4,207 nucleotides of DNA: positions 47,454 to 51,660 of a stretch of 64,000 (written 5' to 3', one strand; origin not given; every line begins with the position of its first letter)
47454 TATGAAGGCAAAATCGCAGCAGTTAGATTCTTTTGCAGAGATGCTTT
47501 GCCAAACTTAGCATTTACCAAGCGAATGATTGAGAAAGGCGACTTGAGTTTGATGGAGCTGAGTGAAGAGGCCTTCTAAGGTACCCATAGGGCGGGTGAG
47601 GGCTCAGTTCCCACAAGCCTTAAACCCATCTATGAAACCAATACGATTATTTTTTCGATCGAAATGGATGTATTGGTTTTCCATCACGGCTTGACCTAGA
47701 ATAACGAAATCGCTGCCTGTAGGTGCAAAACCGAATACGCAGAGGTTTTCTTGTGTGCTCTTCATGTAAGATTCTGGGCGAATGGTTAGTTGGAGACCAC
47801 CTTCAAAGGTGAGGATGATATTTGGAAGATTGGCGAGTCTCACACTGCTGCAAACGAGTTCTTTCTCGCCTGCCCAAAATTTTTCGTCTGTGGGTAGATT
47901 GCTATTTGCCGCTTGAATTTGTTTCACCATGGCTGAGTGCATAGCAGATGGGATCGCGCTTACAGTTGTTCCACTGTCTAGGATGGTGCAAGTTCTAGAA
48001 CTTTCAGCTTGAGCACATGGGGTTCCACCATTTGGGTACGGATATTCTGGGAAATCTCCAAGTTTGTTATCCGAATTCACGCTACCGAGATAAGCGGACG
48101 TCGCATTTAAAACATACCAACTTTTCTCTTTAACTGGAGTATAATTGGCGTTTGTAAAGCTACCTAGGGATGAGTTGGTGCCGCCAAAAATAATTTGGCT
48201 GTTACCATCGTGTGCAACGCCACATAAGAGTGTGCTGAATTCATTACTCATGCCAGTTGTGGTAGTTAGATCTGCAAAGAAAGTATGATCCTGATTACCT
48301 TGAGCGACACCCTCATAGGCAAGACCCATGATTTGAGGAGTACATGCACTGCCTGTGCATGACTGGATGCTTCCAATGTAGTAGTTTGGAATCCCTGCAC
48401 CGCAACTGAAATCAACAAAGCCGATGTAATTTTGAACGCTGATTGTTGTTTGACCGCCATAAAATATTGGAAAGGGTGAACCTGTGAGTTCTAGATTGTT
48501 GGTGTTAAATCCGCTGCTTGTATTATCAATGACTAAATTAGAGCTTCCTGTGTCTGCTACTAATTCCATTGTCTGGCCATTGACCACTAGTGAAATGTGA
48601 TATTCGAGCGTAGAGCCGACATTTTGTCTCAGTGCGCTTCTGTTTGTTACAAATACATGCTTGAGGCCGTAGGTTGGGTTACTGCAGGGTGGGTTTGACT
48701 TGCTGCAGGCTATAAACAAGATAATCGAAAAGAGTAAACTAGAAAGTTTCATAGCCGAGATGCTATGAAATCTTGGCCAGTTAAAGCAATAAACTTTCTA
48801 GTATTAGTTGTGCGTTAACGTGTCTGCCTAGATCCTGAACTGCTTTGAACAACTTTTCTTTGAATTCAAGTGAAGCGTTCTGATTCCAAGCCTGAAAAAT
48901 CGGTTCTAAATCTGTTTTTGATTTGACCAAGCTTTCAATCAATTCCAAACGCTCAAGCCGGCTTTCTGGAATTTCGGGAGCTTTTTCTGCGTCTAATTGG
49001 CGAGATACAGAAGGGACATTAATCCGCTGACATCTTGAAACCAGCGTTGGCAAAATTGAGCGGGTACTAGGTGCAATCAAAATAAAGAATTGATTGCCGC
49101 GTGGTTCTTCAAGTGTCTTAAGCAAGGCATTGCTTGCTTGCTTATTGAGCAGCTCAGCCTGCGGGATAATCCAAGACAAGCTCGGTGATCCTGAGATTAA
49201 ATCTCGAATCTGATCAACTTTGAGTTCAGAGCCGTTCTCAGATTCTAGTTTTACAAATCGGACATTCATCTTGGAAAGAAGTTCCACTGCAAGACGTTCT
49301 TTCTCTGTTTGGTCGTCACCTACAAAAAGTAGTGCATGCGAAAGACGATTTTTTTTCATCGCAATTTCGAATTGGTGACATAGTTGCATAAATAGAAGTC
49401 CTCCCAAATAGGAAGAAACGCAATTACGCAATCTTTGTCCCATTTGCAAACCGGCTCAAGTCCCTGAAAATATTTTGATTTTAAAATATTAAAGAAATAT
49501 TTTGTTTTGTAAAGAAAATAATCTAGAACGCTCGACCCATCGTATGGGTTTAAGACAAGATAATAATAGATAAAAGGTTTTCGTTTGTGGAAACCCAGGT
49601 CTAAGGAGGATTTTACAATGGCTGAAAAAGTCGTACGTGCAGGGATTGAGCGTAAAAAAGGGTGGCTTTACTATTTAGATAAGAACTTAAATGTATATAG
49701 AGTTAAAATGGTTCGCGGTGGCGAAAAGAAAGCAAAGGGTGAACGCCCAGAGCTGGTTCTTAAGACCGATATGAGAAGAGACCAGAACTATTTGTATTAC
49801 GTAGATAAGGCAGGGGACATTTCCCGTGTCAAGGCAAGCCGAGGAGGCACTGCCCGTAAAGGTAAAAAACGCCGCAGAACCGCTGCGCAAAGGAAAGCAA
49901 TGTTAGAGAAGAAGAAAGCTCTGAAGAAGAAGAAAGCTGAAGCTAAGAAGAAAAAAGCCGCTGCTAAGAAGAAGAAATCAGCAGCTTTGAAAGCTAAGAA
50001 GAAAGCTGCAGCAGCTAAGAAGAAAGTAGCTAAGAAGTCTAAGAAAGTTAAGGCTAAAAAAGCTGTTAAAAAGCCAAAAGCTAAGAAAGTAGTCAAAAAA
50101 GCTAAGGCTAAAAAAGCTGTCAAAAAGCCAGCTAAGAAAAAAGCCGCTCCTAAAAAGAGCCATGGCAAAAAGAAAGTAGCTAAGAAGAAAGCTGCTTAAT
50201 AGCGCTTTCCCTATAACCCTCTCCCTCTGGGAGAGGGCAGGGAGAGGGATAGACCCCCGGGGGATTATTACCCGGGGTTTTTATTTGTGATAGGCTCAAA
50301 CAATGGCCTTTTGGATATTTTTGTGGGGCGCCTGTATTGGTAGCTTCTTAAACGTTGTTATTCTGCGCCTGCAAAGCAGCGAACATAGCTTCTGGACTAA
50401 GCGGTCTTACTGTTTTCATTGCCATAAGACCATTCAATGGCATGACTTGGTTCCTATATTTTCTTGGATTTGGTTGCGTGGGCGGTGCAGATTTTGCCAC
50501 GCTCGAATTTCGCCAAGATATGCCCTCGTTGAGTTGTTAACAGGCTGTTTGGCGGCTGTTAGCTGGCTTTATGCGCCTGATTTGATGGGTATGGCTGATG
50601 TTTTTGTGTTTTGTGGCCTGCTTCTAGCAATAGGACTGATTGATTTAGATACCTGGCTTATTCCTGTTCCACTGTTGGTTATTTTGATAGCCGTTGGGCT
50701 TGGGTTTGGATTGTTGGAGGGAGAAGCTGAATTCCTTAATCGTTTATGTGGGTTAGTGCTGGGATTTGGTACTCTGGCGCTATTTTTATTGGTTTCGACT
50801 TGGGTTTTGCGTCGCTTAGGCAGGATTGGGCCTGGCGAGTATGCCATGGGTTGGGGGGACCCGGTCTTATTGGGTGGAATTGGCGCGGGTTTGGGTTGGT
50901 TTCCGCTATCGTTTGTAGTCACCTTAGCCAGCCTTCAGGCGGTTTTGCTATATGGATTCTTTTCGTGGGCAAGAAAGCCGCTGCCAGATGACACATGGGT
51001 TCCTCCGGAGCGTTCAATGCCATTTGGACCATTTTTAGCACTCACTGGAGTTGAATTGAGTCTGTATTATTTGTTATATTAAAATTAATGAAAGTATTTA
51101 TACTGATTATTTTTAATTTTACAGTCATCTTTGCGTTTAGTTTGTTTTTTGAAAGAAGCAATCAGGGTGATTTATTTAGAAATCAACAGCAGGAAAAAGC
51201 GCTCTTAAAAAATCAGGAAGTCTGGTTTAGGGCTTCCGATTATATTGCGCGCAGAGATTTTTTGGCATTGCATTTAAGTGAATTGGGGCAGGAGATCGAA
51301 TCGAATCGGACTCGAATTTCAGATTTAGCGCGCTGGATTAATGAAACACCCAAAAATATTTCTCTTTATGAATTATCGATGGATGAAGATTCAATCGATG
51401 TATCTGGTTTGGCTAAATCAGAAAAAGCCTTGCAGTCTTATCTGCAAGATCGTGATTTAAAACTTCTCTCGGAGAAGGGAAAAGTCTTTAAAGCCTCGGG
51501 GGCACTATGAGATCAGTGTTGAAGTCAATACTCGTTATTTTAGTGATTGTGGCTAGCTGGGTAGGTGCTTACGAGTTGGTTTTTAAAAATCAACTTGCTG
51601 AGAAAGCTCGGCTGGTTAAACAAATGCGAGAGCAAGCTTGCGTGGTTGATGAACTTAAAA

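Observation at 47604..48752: Bacterial pepsin-like (A1) aspartic protease lipoprotein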

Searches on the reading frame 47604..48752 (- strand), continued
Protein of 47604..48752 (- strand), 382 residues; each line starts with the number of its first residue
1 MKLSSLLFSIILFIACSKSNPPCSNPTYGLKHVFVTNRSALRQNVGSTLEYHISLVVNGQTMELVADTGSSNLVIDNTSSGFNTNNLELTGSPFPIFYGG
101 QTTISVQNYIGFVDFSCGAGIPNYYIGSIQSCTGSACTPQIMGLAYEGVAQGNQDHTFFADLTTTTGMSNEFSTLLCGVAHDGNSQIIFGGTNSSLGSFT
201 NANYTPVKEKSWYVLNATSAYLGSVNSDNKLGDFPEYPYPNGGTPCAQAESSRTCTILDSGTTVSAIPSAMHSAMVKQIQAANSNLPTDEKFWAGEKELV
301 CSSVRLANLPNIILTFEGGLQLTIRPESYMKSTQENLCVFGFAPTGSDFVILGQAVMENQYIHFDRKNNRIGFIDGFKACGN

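Call 32: predict_structure(alignment_id=A2)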
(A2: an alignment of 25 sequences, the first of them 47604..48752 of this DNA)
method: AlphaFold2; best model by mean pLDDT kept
length: 382 residues; sequences in the alignment: 25
mean_pLDDT: 86.3   pTM: 0.85
mean pLDDT of the five models: 86.3, 85.9, 83.5, 82.2, 81.1
residues with pLDDT >= 90: 191; 70-90: 149; 50-70: 32; < 50: 10
segments of 3 or more residues with pLDDT < 50: 39-46
pLDDT, mean of each block of 10 residues (from residue 1): 72 59 74 66 57 93 92 88 90 81 88 82 92 77 90 85 90 93 90 87 90 95 96 88 74 87 93 96 89 87 86 95 95 88 91 95 96 93 70
secondary structure, 60 per line:
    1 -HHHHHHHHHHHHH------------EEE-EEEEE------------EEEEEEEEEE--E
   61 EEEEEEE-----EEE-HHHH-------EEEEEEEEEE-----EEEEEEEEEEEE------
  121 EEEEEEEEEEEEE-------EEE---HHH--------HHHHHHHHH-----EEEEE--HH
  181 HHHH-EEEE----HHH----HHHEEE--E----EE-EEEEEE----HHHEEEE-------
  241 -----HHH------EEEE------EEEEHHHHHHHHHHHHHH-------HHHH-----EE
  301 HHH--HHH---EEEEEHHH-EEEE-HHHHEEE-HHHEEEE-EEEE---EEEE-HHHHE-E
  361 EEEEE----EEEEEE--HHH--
elements in order: H2-14 E27-29 E31-35 E48-57 E60-67 E73-75 H77-80 E88-97 E103-114 E121-133 E141-143 H158-166 E172-176 H179-184 E186-189 E204-206 E217-222 E230-233 E255-258 E265-268 H269-282 H290-293 E312-316 E321-324 H326-329 E330-332 E337-340 E342-345 E349-352 H354-357 E360-365 E370-375
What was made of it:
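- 48708..48752 (-): Signal peptide, residues 1-15 (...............). Helix 2-14 in the model (call 32).
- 48603..48704 (-): Short N-terminal tether and first strand (residues 17-50), containing Cys23. It is too short to hold a pepsinogen-type prosegment. Strands 27-29 and 31-35 appear in the model and residues 39-46 are disordered (call 32).
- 48411..48491 (-): Flap beta-hairpin (residues 88-114) with Tyr98-Gly99 at its tip (pepsin Tyr75-Gly76). Strands 88-97 and 103-114 in the model (call 32).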

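Call 34: search_solved_structures(query=A2, max_evalue=0.00001, show_alignments=1)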
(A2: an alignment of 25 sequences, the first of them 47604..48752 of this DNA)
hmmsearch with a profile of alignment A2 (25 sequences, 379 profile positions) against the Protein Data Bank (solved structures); distinct sequences matched with E-value up to 0.00001: 170 (the best 60 are shown).
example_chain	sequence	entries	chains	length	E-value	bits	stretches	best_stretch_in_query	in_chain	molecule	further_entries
3zkm_A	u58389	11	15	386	1e-58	202.4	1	51-373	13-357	BETA-SECRETASE 2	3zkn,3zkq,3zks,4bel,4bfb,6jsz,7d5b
2ewy_A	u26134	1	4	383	1.1e-58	202.3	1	52-373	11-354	Beta-secretase 2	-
3zkg_A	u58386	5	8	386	1.2e-58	202.2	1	51-373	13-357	BETA-SECRETASE 2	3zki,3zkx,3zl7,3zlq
6uj0_A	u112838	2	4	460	1.7e-58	201.6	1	50-373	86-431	Beta-secretase 2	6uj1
4b1c_A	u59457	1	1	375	1.4e-57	198.6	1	50-373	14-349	BETA-SECRETASE 1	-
2q11_A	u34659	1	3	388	8.8e-56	192.7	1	50-373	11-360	Beta-secretase 1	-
2vie_A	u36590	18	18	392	1e-55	192.5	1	51-373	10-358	BETA-SECRETASE 1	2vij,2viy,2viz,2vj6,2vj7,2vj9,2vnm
2q15_A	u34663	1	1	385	1e-55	192.5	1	51-373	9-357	Beta-secretase 1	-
5ezx_A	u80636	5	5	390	1.1e-55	192.4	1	50-373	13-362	Beta-secretase 1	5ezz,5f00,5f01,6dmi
2of0_A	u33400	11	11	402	1.1e-55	192.3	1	49-373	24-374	Beta-secretase 1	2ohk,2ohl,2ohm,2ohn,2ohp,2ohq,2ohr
3bra_A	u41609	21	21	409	1.2e-55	192.3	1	49-373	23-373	Beta-secretase 1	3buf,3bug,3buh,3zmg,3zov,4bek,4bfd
5clm_A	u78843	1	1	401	1.2e-55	192.3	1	49-373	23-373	Beta-secretase 1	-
1fkn_A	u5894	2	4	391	1.2e-55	192.3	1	50-373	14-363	MEMAPSIN 2 | beta-Secretase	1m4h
4dpf_A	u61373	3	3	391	1.2e-55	192.2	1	50-373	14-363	Beta-secretase 1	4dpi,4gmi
1w50_A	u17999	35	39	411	1.2e-55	192.2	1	49-373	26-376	BETA-SECRETASE 1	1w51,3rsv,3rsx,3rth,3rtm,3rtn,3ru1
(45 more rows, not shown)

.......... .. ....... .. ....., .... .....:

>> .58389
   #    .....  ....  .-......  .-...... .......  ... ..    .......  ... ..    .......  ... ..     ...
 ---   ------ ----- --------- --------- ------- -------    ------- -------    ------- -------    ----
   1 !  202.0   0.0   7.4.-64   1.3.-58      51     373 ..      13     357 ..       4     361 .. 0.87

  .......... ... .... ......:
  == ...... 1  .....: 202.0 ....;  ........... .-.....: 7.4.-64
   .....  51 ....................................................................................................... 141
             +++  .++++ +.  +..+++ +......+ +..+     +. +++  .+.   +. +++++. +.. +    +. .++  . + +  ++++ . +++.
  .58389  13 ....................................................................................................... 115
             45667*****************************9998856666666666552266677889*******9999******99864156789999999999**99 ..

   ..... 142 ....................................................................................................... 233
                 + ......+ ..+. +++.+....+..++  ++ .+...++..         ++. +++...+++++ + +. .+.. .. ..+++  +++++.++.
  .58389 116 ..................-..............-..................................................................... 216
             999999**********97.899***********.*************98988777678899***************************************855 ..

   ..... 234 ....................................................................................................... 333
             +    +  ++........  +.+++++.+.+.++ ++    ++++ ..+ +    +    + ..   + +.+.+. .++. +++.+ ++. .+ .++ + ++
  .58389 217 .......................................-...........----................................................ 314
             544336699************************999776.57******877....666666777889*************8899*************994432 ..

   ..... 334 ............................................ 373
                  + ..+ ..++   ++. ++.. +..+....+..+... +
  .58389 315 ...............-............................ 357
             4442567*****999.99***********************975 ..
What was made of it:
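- The family profile hits BACE1/2 at E about 1e-58 (call 34).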

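Call 35: fold_search(model_id=the predicted structure, library=pdb)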
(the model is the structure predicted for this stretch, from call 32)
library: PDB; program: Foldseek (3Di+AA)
matches with E <= 10: 1041; with E <= 0.001: 569
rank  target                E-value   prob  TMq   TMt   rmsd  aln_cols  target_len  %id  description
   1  3nsh_B                4.7e-25  1.00  0.70  0.71   4.8       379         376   23  BACE-1 in complex with ELN475957 (released 2010-09-22)
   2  3nsh_A                5.6e-25  1.00  0.71  0.73   4.4       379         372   23  BACE-1 in complex with ELN475957 (released 2010-09-22)
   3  4ke0_A                5.6e-25  1.00  0.70  0.71   4.7       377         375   23  Crystal structure of BACE1 in complex with hydroxyethylamine-macrocyclic inhibitor 13 (released 2013-07-03)
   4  5qct_C                5.6e-25  1.00  0.71  0.71   4.5       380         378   23  Crystal structure of BACE complex with BMC001 (released 2020-06-03)
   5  3duy_C                5.9e-25  1.00  0.71  0.72   4.5       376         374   23  Crystal structure of human beta-secretase in complex with NVP-AFJ144 (released 2009-02-24)
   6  4ke0_C                8.3e-25  1.00  0.71  0.72   4.5       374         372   23  Crystal structure of BACE1 in complex with hydroxyethylamine-macrocyclic inhibitor 13 (released 2013-07-03)
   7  6nv9_A                9.9e-25  1.00  0.70  0.72   4.5       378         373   23  BACE1 in complex with a macrocyclic inhibitor (released 2019-10-09)
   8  6nv7_C                9.9e-25  1.00  0.70  0.71   4.7       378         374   23  BACE1 in complex with a macrocyclic inhibitor (released 2019-10-09)
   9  3duy_A                1.0e-24  1.00  0.71  0.73   4.5       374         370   23  Crystal structure of human beta-secretase in complex with NVP-AFJ144 (released 2009-02-24)
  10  4bfd                  1.4e-24  1.00  0.70  0.71   4.5       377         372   22  CRYSTAL STRUCTURE OF BACE-1 IN COMPLEX WITH CHEMICAL LIGAND (released 2013-06-19)
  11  3h0b_A                1.4e-24  1.00  0.70  0.72   4.5       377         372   22  Discovery of aminoheterocycles as a novel beta-secretase inhibitor class (released 2009-07-07)
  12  3duy_B                1.5e-24  1.00  0.70  0.73   4.5       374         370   23  Crystal structure of human beta-secretase in complex with NVP-AFJ144 (released 2009-02-24)
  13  2fdp_C                1.5e-24  1.00  0.71  0.72   4.5       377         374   23  Crystal structure of beta-secretase complexed with an amino-ethylene inhibitor (released 2006-01-24)
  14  3ivi_A                1.5e-24  1.00  0.70  0.70   4.7       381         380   22  Design and Synthesis of Potent BACE-1 Inhibitors with Cellular Activity: Structure-Activity Relationship of P1 Substit (released 2010-01-05)
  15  6fgy                  1.6e-24  1.00  0.71  0.71   4.7       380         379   23  Crystal Structure of Human BACE-1 in Complex with amino-1,4-oxazine compound 4 (released 2018-06-06)
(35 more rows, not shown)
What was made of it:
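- The top 50 Foldseek hits are all BACE-1, TM 0.70-0.71 over about 375 columns (call 35).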

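Call 61: list_cluster_members(proteins=[P0020, P0023, P0025, P0029, P0038, P0041, P0046, P0056, P0082, P0031])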
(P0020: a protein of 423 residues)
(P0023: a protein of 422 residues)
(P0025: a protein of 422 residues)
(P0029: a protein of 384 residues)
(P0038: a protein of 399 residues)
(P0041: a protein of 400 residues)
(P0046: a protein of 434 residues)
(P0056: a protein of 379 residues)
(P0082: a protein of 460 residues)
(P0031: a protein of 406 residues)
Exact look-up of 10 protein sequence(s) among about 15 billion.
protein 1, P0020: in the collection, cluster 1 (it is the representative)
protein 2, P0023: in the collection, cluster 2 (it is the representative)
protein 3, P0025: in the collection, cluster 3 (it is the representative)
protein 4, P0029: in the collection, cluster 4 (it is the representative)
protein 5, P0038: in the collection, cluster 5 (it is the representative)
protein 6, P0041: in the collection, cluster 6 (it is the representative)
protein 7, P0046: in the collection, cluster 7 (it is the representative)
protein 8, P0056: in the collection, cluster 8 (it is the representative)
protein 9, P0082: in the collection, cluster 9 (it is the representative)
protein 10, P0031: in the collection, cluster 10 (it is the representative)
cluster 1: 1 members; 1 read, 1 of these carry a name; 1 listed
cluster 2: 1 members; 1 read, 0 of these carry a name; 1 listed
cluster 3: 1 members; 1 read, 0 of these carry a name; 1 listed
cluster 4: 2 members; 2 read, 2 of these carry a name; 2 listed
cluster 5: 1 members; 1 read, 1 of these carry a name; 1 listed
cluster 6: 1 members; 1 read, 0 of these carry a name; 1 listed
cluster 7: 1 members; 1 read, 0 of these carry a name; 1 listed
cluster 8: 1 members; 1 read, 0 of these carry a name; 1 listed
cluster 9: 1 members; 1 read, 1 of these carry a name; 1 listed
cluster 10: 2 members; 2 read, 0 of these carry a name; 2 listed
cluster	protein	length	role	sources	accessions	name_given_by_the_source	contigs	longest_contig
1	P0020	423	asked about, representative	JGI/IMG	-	hypothetical protein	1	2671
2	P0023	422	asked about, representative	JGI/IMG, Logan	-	-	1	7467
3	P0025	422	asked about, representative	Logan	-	-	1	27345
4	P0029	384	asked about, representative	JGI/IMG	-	hypothetical protein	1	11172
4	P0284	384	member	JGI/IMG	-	hypothetical protein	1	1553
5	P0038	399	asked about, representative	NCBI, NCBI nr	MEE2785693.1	MAG: pepsin-like aspartyl protease [Myxococcota bacterium] | pepsin-like aspartyl protease [Myxococcota bacterium]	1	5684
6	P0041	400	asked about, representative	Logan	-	-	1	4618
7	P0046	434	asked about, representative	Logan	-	-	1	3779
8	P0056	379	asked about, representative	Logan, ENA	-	-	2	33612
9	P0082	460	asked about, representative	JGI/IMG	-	hypothetical protein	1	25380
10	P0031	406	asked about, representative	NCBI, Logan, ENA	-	-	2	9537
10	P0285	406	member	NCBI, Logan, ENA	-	-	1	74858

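Call 75: search_protein_families(library=pfam, proteins=[L003:3962-5722:+, L003:5814-6545:-, L003:6385-7014:+, L003:7011-8009:-, L003:9098-10360:+, L003:10366-10791:-, L003:10823-11314:-, L003:11277-12956:-], max_evalue=0.0001)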
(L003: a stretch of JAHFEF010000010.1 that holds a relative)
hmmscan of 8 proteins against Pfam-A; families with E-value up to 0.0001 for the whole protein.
L003:3962-5722:+ (586 aa): 2 families
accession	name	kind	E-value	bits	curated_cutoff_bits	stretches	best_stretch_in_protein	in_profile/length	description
PF00069.31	Pkinase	-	1.2e-08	35.2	31.7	1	408-499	97-195/263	Protein kinase domain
PF06293.20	Kdo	-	7.3e-05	22.7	21.3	0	407-460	116-174/207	Lipopolysaccharide kinase (Kdo/WaaP) family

L003:5814-6545:- (243 aa): 2 families
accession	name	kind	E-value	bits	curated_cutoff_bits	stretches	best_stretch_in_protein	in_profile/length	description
PF13462.12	Thioredoxin_4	-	8.1e-22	78.6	23.2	1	74-238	4-164/165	Thioredoxin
PF01323.26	DSBA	-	9.7e-15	55.3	25.6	1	87-222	2-174/191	DSBA-like thioredoxin domain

L003:6385-7014:+ (209 aa): 1 family
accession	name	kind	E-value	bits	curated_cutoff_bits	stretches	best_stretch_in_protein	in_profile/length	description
PF10722.14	YbjN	-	1.3e-07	32.4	22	1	75-182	4-110/126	Putative bacterial sensory transduction regulator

L003:7011-8009:- (332 aa): 5 families
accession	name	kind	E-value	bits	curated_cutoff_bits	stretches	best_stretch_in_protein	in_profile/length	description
PF07992.20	Pyr_redox_2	-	1.1e-46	160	26.1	1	28-316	2-291/291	Pyridine nucleotide-disulphide oxidoreductase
PF13738.12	Pyr_redox_3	-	9.5e-18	64.9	30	1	106-299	102-305/305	Pyridine nucleotide-disulphide oxidoreductase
PF00070.33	Pyr_redox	-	6.2e-17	62.3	22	1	175-248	2-81/82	Pyridine nucleotide-disulphide oxidoreductase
PF03486.20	HI0933_like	-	5.6e-07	29.7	50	0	28-58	2-32/244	HI0933-like protein Rossmann domain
PF01266.30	DAO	-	1.4e-05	25.2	27.9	0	84-145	147-210/353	FAD dependent oxidoreductase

L003:9098-10360:+ (420 aa): 1 family
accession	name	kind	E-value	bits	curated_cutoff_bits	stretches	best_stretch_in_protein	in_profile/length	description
PF04996.17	AstB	-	5.4e-183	609.1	27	1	4-419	2-435/443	Succinylarginine dihydrolase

L003:10366-10791:- (141 aa): 0 families

L003:10823-11314:- (163 aa): 0 families

L003:11277-12956:- (559 aa): 3 families
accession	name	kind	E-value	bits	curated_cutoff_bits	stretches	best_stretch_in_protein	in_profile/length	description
PF00733.27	Asn_synthase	-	7.2e-30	105.3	21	2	230-365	3-128/354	Asparagine synthase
PF13537.11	GATase_7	-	1.6e-17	64.1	25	1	70-156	31-122/123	Glutamine amidotransferase domain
PF13522.11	GATase_6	-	1.2e-12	48.4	27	1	72-150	48-129/130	Glutamine amidotransferase domain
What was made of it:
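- Gene context (downstream of holB, convergent with an acyl-CoA dehydrogenase) gives no functional clue, and the paralogue in L003 sits among unrelated metabolic genes (call 75).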

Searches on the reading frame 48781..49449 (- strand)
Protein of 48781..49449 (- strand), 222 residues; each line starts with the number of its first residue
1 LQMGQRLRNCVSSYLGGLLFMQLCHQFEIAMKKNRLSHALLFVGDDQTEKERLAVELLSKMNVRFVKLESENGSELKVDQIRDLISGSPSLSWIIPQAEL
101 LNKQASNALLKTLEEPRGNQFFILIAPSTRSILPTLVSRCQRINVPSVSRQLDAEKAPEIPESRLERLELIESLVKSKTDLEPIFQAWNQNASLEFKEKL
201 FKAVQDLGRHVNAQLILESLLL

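Call 15: search_protein_families(library=pfam, proteins=[window:48781-49449:-], max_evalue=0.001)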
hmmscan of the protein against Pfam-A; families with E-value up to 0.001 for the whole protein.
window:48781-49449:- (222 aa): 1 family
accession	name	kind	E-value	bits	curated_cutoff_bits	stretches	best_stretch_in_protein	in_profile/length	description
PF13177.12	DNA_pol3_delta2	-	6.5e-24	85.2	27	2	72-147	77-159/161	DNA polymerase III, delta subunit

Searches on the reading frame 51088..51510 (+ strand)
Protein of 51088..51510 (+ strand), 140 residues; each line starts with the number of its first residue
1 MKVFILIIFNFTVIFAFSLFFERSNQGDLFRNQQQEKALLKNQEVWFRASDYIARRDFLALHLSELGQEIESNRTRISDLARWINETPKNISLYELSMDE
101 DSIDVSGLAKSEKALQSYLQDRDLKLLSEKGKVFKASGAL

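Call 15: search_protein_families(library=pfam, proteins=[window:51088-51510:+], max_evalue=0.001)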
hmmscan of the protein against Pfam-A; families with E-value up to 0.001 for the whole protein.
window:51088-51510:+ (140 aa): 1 family
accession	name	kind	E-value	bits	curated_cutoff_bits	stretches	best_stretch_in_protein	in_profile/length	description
PF05137.18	PilN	-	0.00065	20.1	22.8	0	86-120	9-43/78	Fimbrial assembly protein (PilN)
